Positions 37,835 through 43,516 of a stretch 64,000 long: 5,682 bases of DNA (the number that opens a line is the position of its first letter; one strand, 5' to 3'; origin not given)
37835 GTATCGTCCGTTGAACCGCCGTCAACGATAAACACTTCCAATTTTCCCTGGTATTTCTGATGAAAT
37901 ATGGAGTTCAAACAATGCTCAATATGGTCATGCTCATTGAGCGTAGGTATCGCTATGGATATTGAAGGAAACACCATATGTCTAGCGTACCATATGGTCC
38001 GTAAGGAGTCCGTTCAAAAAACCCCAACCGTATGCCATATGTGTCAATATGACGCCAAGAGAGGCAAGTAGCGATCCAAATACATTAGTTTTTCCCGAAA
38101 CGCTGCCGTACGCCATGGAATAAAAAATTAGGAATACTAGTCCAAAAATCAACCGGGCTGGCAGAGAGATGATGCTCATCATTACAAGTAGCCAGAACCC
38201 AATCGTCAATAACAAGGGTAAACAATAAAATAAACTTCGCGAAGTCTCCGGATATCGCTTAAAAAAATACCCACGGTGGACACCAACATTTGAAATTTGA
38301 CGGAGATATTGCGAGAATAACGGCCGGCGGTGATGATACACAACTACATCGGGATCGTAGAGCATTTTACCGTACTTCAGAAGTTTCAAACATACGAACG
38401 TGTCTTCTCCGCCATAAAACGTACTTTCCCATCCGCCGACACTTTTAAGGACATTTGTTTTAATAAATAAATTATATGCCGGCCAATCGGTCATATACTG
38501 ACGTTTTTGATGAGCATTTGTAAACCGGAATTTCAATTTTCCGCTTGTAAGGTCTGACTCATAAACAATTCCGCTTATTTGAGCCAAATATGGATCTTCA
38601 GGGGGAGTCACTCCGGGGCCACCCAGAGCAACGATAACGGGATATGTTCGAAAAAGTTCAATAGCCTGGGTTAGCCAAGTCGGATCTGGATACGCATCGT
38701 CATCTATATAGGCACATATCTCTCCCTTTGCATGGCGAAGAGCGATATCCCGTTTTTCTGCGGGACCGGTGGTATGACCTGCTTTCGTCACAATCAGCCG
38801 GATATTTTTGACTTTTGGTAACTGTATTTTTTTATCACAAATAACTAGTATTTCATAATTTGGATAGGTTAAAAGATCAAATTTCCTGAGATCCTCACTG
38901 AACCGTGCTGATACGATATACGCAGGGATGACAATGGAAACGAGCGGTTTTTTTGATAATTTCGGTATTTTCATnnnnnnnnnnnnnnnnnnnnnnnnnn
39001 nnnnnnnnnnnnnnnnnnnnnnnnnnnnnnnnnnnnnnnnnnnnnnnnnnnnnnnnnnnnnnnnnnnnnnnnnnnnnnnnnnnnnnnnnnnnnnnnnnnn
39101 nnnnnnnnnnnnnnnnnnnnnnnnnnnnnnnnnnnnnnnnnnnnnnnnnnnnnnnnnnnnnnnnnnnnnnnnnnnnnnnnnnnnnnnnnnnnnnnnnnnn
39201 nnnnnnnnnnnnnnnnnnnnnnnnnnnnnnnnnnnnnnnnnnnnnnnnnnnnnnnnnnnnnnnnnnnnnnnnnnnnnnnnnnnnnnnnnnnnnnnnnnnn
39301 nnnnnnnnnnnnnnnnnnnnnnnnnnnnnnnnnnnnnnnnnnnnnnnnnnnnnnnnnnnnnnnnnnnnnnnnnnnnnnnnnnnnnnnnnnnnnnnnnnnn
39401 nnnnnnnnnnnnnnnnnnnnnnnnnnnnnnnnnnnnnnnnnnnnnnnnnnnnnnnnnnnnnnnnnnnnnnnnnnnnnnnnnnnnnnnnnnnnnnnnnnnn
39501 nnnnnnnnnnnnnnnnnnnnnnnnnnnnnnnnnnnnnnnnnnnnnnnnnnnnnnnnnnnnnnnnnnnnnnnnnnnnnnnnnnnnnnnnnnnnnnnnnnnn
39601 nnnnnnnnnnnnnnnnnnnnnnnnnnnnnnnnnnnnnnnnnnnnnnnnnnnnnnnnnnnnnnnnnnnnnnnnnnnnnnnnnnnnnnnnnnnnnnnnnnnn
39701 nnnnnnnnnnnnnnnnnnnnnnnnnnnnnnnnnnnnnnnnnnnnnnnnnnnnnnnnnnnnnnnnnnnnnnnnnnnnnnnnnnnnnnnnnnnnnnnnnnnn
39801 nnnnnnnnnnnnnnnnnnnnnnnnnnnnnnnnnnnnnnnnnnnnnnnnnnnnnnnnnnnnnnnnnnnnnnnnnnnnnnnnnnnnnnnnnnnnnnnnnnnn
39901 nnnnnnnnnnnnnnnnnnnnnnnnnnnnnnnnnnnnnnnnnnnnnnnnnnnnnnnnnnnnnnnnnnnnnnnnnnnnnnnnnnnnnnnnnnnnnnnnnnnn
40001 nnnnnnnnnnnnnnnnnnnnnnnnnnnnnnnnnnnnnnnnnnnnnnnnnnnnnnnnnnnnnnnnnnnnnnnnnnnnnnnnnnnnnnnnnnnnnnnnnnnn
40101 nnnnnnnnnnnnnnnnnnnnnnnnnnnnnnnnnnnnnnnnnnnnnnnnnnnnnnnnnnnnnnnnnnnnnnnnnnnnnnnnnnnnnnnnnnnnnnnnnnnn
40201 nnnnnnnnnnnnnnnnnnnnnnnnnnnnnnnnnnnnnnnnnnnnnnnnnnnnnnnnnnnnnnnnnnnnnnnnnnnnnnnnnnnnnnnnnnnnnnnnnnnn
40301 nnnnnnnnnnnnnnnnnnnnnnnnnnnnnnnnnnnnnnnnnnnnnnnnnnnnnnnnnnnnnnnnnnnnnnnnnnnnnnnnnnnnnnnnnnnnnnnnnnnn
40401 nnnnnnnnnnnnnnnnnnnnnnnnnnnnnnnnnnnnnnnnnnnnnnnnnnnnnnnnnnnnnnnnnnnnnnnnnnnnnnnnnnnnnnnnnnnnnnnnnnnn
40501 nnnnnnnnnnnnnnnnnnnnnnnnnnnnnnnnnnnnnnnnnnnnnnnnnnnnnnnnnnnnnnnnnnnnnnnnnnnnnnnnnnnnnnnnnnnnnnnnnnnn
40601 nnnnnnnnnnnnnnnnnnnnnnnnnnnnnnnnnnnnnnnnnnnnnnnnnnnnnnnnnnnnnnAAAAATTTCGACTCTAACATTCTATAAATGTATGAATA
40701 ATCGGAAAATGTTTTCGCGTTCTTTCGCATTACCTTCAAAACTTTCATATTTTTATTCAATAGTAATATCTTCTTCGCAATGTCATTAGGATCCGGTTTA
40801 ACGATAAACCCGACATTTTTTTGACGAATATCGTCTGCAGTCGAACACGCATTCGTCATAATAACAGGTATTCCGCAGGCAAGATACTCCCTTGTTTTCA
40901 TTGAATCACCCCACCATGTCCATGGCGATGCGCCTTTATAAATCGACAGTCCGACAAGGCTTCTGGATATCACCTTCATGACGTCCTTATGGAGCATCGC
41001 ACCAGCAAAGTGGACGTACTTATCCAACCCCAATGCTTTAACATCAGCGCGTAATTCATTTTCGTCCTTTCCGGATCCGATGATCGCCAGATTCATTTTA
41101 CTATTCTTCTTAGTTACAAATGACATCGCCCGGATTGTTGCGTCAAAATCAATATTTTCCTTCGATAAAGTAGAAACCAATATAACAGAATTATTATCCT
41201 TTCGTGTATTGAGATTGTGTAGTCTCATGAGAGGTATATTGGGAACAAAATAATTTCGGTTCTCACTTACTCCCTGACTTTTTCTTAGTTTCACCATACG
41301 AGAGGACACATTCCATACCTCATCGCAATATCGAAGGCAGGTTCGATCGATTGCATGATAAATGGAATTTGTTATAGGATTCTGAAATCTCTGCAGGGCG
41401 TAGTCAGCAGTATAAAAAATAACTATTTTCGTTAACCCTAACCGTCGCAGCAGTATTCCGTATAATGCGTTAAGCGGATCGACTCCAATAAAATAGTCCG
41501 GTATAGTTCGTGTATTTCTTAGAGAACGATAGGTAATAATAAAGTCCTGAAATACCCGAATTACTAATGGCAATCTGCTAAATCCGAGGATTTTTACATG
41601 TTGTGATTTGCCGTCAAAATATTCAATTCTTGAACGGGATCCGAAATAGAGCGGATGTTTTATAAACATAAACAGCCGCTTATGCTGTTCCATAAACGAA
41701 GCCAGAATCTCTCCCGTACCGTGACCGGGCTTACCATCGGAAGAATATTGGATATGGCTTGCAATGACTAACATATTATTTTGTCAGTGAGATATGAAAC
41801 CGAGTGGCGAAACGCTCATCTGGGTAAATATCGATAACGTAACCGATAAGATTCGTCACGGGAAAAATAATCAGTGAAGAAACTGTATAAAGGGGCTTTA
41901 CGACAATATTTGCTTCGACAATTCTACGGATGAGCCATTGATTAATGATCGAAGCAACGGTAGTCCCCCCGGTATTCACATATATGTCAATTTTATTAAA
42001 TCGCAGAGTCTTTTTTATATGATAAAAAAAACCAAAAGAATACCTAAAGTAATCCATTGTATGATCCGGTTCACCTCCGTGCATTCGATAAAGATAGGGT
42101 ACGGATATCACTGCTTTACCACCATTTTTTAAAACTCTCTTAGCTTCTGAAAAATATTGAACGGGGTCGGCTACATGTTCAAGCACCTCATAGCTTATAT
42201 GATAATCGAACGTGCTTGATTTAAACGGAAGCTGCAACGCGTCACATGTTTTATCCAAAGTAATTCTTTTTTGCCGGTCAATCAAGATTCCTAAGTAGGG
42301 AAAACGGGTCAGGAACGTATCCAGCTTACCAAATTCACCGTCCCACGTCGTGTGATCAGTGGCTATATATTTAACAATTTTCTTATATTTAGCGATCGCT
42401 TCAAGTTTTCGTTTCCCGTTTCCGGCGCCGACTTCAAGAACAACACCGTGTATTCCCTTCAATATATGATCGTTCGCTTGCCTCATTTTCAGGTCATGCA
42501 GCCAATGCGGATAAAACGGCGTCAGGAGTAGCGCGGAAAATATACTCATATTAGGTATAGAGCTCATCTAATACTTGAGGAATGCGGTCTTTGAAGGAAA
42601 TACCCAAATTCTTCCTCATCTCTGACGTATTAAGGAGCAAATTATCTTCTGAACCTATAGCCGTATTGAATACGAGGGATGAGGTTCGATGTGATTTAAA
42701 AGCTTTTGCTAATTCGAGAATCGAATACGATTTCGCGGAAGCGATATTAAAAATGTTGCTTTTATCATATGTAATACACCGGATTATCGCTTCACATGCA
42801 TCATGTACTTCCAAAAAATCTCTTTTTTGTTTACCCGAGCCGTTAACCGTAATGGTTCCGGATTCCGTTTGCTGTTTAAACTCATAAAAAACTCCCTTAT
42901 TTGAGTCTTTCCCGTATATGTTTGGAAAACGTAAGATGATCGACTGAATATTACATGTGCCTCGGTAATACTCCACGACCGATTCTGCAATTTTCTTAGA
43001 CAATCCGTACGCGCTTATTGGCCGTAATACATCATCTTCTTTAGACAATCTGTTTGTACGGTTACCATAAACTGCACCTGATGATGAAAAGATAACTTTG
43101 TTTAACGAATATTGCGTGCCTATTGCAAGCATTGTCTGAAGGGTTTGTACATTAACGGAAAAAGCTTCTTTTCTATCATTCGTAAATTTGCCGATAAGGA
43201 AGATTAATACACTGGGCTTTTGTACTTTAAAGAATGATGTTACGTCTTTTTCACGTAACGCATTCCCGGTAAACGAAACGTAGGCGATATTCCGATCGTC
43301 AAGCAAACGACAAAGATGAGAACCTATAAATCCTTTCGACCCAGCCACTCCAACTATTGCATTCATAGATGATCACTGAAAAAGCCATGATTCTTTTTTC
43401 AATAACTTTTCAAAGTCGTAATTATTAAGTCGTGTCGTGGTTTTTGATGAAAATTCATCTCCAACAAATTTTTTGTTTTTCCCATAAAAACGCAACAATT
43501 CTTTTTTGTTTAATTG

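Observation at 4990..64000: Roughly 59-kb uninterrupted, single-strand glycan-assembly supercluster of more than 50 genes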

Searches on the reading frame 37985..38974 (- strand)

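Call 6: search_protein_families(library=pfam, proteins=[window:37985-38974:-], max_evalue=0.001)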
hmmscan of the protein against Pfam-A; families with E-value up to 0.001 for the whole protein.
window:37985-38974:- (330 aa): 3 families
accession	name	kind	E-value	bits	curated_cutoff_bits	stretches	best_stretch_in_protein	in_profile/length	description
PF00535.33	Glycos_transf_2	-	6.1e-12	46.2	23.3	1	13-143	1-132/168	Glycosyl transferase family 2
PF13632.12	Glyco_trans_2_3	-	6.3e-07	29.8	27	1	89-286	4-195/198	Glycosyl transferase family group 2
PF13641.12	Glyco_tranf_2_3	-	1.8e-06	28.6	27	1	12-226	3-223/230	Glycosyltransferase like family 2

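Call 50: search_protein_families(library=ncbifam, proteins=[window:37985-38974:-], max_evalue=0.00001)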
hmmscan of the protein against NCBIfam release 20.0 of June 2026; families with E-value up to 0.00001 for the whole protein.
window:37985-38974:- (330 aa): 7 families
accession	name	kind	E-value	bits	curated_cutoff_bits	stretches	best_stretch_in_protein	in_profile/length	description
TIGR03965.1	mycofact_glyco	equivalog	4.4e-21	75.3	280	1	8-258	72-324/467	mycofactocin biosynthesis glycosyltransferase MftF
NF041875.1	EPS_EpsD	equivalog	9.7e-11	41.6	370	1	13-240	2-233/325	exopolysaccharide biosynthesis glycosyltransferase EpsD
NF038302.1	EPS_HpsE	equivalog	1.4e-08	34.1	300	1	68-119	71-122/307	hormogonium polysaccharide biosynthesis glycosyltransferase HpsE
TIGR03937.1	PgaC_IcaA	equivalog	7e-08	31.8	422.3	1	4-119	39-161/407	poly-beta-1,6-N-acetyl-D-glucosamine synthase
NF041394.1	GtaseAglG_Halo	equivalog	7.8e-07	28.7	440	1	12-119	3-117/304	glucosyl-dolichyl phosphate glucuronosyltransferase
NF038299.1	EPS_HpsN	equivalog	1.8e-06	27.2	425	1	10-119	1-117/317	hormogonium polysaccharide biosynthesis glycosyltransferase HpsN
NF047683.1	TeichurnBiosyTuaG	equivalog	3.5e-06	26.9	400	1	7-109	3-112/252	teichuronic acid biosynthesis protein TuaG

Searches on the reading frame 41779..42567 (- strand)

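Call 6: search_protein_families(library=pfam, proteins=[window:41779-42567:-], max_evalue=0.001)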
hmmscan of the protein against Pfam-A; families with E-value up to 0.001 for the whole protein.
window:41779-42567:- (263 aa): 5 families
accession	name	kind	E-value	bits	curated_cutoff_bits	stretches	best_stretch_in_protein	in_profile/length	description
PF08241.18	Methyltransf_11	-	1.7e-12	48.3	21.2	1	107-154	48-95/95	Methyltransferase domain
PF13847.12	Methyltransf_31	-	2.1e-08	34.4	27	1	108-158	61-113/145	Methyltransferase domain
PF13649.12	Methyltransf_25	-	3e-08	34.7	27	1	107-150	52-97/97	Methyltransferase domain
PF13489.12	Methyltransf_23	-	4.4e-07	30.2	27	1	40-157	23-119/164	Methyltransferase domain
PF08242.18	Methyltransf_12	-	3e-06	28.3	30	1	108-151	57-97/98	Methyltransferase domain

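Call 51: search_protein_families(library=ncbifam, proteins=[window:41779-42567:-], max_evalue=0.00001)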
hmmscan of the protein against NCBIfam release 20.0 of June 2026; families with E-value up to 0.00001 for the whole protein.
window:41779-42567:- (263 aa): 0 families

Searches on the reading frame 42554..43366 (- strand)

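Call 6: search_protein_families(library=pfam, proteins=[window:42554-43366:-], max_evalue=0.001)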
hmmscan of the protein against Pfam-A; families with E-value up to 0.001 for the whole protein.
window:42554-43366:- (271 aa): 6 families
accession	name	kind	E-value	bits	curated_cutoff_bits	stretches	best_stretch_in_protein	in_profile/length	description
PF01370.27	Epimerase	-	4.7e-31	108.5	20.9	1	7-209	3-240/240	NAD dependent epimerase/dehydratase family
PF16363.11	GDP_Man_Dehyd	-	2.9e-23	83.3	27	1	67-225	97-265/332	GDP-mannose 4,6 dehydratase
PF04321.23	RmlD_sub_bind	-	2e-12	47.2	27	1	7-223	5-227/287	RmlD substrate binding domain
PF02719.21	Polysacc_synt_2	-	3.6e-10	39.9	20.2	1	111-224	129-244/293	Polysaccharide biosynthesis protein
PF07993.18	NAD_binding_4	-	1.4e-08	34.7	20.1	1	61-164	101-220/258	Male sterility protein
PF01073.25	3Beta_HSD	-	2.4e-08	33.8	22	1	64-194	84-225/280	3-beta hydroxysteroid dehydrogenase/isomerase family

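Call 51: search_protein_families(library=ncbifam, proteins=[window:42554-43366:-], max_evalue=0.00001)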
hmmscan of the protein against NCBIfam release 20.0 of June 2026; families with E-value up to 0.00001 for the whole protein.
window:42554-43366:- (271 aa): 14 families
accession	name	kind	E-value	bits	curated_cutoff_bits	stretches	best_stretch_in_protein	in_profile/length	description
TIGR01179.1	galE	equivalog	1.5e-21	76.6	262.3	1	42-159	62-185/332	UDP-glucose 4-epimerase GalE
TIGR02197.1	heptose_epim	equivalog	7.8e-21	74.6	274.6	1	63-226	82-259/316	ADP-glyceromanno-heptose 6-epimerase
TIGR01181.1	dTDP_gluc_dehyt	equivalog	2.8e-14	52.9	365.1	1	70-257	98-295/321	dTDP-glucose 4,6-dehydratase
NF008360.0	PRK11150.1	equivalog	3.8e-14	52.6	452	1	91-228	111-255/310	ADP-glyceromanno-heptose 6-epimerase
TIGR04180.1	EDH_00030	hypoth_equivalog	2.9e-13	49.5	475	1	71-227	96-256/297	NAD-dependent 4,6-dehydratase LegB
NF047922.1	GDPFucSynFcl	equivalog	6.7e-12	45.5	500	1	5-225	5-251/308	GDP-L-fucose synthase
NF043036.1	ErythonDh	equivalog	4.3e-11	42.6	325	1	68-150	96-179/321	D-erythronate dehydrogenase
TIGR01214.1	rmlD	equivalog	4.3e-10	39.2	224.05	1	7-222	4-221/285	dTDP-4-dehydrorhamnose reductase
NF011728.1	PRK15181.1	equivalog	2.6e-08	33.3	760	1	67-219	112-274/348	Vi polysaccharide biosynthesis UDP-N-acetylglucosaminuronic acid C-4 epimerase TviC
TIGR01777.1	yfcH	hypoth_equivalog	8.6e-08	32.1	207.35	1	7-245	3-266/292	TIGR01777 family oxidoreductase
TIGR01746.1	Thioester-redct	subfamily_domain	5.8e-07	29.1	213.35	1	67-160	107-204/371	thioester reductase domain-containing protein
NF007956.0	PRK10675.1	subfamily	7.2e-07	28.6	394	0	66-153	94-183/338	UDP-glucose 4-epimerase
NF058621.1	DiazavRedAvaA7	equivalog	3.5e-06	26.9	400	0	136-210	157-231/304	3-diazoavenalumate denitrifying reductase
TIGR03466.1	HpnA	hypoth_equivalog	7.3e-06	25.1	367.65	0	61-135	78-156/327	hopanoid-associated sugar epimerase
